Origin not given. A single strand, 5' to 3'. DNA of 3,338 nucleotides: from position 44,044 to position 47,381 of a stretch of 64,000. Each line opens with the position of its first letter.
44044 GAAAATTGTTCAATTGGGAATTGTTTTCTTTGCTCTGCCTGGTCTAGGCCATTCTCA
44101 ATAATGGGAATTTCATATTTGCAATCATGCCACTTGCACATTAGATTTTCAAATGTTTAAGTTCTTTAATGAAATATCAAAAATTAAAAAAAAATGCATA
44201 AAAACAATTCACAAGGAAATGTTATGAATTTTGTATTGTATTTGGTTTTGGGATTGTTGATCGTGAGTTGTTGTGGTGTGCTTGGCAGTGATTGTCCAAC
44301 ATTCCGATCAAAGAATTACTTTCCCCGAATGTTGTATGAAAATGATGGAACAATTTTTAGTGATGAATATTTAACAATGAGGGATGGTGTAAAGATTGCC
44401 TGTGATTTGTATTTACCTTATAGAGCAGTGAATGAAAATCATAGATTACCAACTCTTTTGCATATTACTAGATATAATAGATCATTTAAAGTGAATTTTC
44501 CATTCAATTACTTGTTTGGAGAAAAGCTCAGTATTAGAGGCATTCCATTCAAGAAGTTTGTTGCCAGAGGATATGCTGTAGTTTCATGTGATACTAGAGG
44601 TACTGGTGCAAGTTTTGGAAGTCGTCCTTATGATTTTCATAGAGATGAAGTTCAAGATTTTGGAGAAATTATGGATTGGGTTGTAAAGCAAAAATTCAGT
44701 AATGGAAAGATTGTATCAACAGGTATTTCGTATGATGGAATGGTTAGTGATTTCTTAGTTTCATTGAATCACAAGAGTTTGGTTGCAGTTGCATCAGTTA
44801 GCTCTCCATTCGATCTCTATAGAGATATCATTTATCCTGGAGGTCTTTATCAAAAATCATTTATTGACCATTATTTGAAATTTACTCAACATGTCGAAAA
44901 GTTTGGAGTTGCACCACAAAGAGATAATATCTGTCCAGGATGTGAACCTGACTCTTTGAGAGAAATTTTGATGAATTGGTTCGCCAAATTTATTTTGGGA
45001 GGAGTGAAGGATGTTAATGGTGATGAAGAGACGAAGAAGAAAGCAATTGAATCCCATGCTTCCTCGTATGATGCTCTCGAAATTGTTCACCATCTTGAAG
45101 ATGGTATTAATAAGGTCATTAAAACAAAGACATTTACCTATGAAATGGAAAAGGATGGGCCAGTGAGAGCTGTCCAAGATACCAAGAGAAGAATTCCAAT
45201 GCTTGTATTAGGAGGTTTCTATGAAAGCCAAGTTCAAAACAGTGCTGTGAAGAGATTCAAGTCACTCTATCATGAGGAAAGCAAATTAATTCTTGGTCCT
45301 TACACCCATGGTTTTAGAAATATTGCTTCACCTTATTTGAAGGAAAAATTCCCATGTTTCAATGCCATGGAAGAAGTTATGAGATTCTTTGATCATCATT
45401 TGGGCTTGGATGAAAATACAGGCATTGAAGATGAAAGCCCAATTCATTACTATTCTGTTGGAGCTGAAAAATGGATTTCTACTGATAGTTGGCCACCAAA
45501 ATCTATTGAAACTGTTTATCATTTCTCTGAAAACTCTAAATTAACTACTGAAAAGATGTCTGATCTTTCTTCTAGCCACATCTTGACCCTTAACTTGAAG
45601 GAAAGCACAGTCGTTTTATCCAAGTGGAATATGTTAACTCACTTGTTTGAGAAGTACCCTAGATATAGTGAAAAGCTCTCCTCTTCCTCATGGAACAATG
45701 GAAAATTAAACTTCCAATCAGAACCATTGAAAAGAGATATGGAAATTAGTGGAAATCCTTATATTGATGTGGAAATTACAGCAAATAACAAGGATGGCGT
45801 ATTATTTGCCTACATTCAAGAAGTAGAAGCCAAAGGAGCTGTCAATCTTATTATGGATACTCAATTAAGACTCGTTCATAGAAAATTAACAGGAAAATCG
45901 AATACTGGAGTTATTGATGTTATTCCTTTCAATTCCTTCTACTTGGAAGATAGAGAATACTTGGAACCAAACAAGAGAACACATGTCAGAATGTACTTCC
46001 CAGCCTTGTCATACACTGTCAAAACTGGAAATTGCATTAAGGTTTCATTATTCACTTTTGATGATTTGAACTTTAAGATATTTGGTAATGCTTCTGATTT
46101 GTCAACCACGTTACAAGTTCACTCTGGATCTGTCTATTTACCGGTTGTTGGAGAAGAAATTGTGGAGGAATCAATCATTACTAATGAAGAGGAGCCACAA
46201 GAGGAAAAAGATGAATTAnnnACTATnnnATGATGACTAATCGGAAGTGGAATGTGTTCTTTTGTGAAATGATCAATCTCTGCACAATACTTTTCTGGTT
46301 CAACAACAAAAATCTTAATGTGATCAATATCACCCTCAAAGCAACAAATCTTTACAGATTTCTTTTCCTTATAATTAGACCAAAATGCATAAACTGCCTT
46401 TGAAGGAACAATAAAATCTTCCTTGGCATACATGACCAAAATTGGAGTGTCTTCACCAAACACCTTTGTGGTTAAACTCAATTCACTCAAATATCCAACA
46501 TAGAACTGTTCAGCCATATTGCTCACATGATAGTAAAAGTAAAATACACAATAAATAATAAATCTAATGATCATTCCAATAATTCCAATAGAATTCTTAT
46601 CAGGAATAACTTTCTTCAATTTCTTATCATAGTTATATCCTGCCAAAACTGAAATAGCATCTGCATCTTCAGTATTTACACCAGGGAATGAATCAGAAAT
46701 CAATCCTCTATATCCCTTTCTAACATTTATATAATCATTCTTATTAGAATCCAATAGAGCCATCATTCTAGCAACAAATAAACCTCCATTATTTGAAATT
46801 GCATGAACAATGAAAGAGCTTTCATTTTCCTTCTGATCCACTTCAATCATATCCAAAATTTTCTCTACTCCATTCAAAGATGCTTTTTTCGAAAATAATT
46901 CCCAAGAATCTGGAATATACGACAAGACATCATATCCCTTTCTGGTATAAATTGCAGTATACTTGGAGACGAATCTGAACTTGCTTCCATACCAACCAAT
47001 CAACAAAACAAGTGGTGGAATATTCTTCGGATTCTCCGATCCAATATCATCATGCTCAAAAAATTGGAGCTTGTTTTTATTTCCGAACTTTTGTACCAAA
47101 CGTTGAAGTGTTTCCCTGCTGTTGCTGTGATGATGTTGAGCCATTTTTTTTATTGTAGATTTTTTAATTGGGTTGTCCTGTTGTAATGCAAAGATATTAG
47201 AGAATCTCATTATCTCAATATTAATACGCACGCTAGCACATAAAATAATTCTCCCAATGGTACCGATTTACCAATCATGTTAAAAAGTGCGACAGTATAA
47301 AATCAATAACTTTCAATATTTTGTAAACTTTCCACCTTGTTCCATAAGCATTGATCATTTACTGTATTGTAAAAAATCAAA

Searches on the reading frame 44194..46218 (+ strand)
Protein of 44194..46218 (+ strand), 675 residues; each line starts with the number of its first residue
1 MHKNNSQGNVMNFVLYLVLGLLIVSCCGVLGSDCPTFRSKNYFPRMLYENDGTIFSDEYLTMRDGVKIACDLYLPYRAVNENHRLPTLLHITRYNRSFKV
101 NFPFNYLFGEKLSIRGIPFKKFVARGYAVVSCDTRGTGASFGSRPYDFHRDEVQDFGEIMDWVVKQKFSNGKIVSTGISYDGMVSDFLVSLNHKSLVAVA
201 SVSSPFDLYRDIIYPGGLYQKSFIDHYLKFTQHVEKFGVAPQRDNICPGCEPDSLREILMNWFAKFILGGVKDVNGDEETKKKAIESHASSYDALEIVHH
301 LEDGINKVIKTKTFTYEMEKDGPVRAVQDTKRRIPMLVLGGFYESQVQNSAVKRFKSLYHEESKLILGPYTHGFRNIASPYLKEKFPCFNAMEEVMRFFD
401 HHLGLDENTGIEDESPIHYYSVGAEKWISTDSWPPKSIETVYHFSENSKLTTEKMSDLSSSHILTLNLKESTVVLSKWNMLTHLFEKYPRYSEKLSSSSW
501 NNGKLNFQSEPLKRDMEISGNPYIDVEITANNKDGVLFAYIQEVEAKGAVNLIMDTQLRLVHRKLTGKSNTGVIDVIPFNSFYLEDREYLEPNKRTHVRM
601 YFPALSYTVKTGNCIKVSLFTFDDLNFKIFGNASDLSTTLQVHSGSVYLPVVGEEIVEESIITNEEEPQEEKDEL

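Call 87: search_protein_families(library=pfam, proteins=[window:44194-46218:+], max_evalue=0.001)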
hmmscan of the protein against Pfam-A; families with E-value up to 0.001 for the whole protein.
window:44194-46218:+ (675 aa): 5 families
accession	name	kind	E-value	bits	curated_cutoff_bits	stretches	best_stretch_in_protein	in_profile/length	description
PF02129.25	Peptidase_S15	-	2.8e-39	135.8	23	1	64-373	1-261/262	X-Pro dipeptidyl-peptidase (S15 family)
PF08530.16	PepX_C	-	5.2e-20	72.7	22.5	1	410-632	2-189/217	X-Pro dipeptidyl-peptidase C-terminal non-catalytic domain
PF00561.26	Abhydrolase_1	-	0.00012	22.3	25.8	1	121-211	21-111/245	alpha/beta hydrolase fold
PF12146.15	Hydrolase_4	-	0.00072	19.4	27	0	119-203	24-108/239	Serine aminopeptidase, S33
PF00326.27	Peptidase_S9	-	0.00098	19.1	22.6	0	122-202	10-95/213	Prolyl oligopeptidase family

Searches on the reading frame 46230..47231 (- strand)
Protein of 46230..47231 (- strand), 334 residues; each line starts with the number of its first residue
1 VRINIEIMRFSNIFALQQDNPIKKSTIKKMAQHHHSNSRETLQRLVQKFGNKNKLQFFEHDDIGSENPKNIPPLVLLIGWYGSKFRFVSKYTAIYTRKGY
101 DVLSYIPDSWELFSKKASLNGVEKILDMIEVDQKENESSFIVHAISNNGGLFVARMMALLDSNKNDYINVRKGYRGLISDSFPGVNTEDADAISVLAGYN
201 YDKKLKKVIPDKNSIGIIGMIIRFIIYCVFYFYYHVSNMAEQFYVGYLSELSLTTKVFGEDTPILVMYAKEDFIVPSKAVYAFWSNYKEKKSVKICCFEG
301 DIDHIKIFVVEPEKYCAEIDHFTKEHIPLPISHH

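Call 87: search_protein_families(library=pfam, proteins=[window:46230-47231:-], max_evalue=0.001)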
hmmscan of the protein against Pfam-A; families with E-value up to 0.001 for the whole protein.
window:46230-47231:- (334 aa): 1 family
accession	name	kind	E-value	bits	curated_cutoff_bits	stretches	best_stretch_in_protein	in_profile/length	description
PF05705.20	DUF829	-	1.4e-28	100.9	25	1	73-322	1-241/242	Eukaryotic protein of unknown function (DUF829)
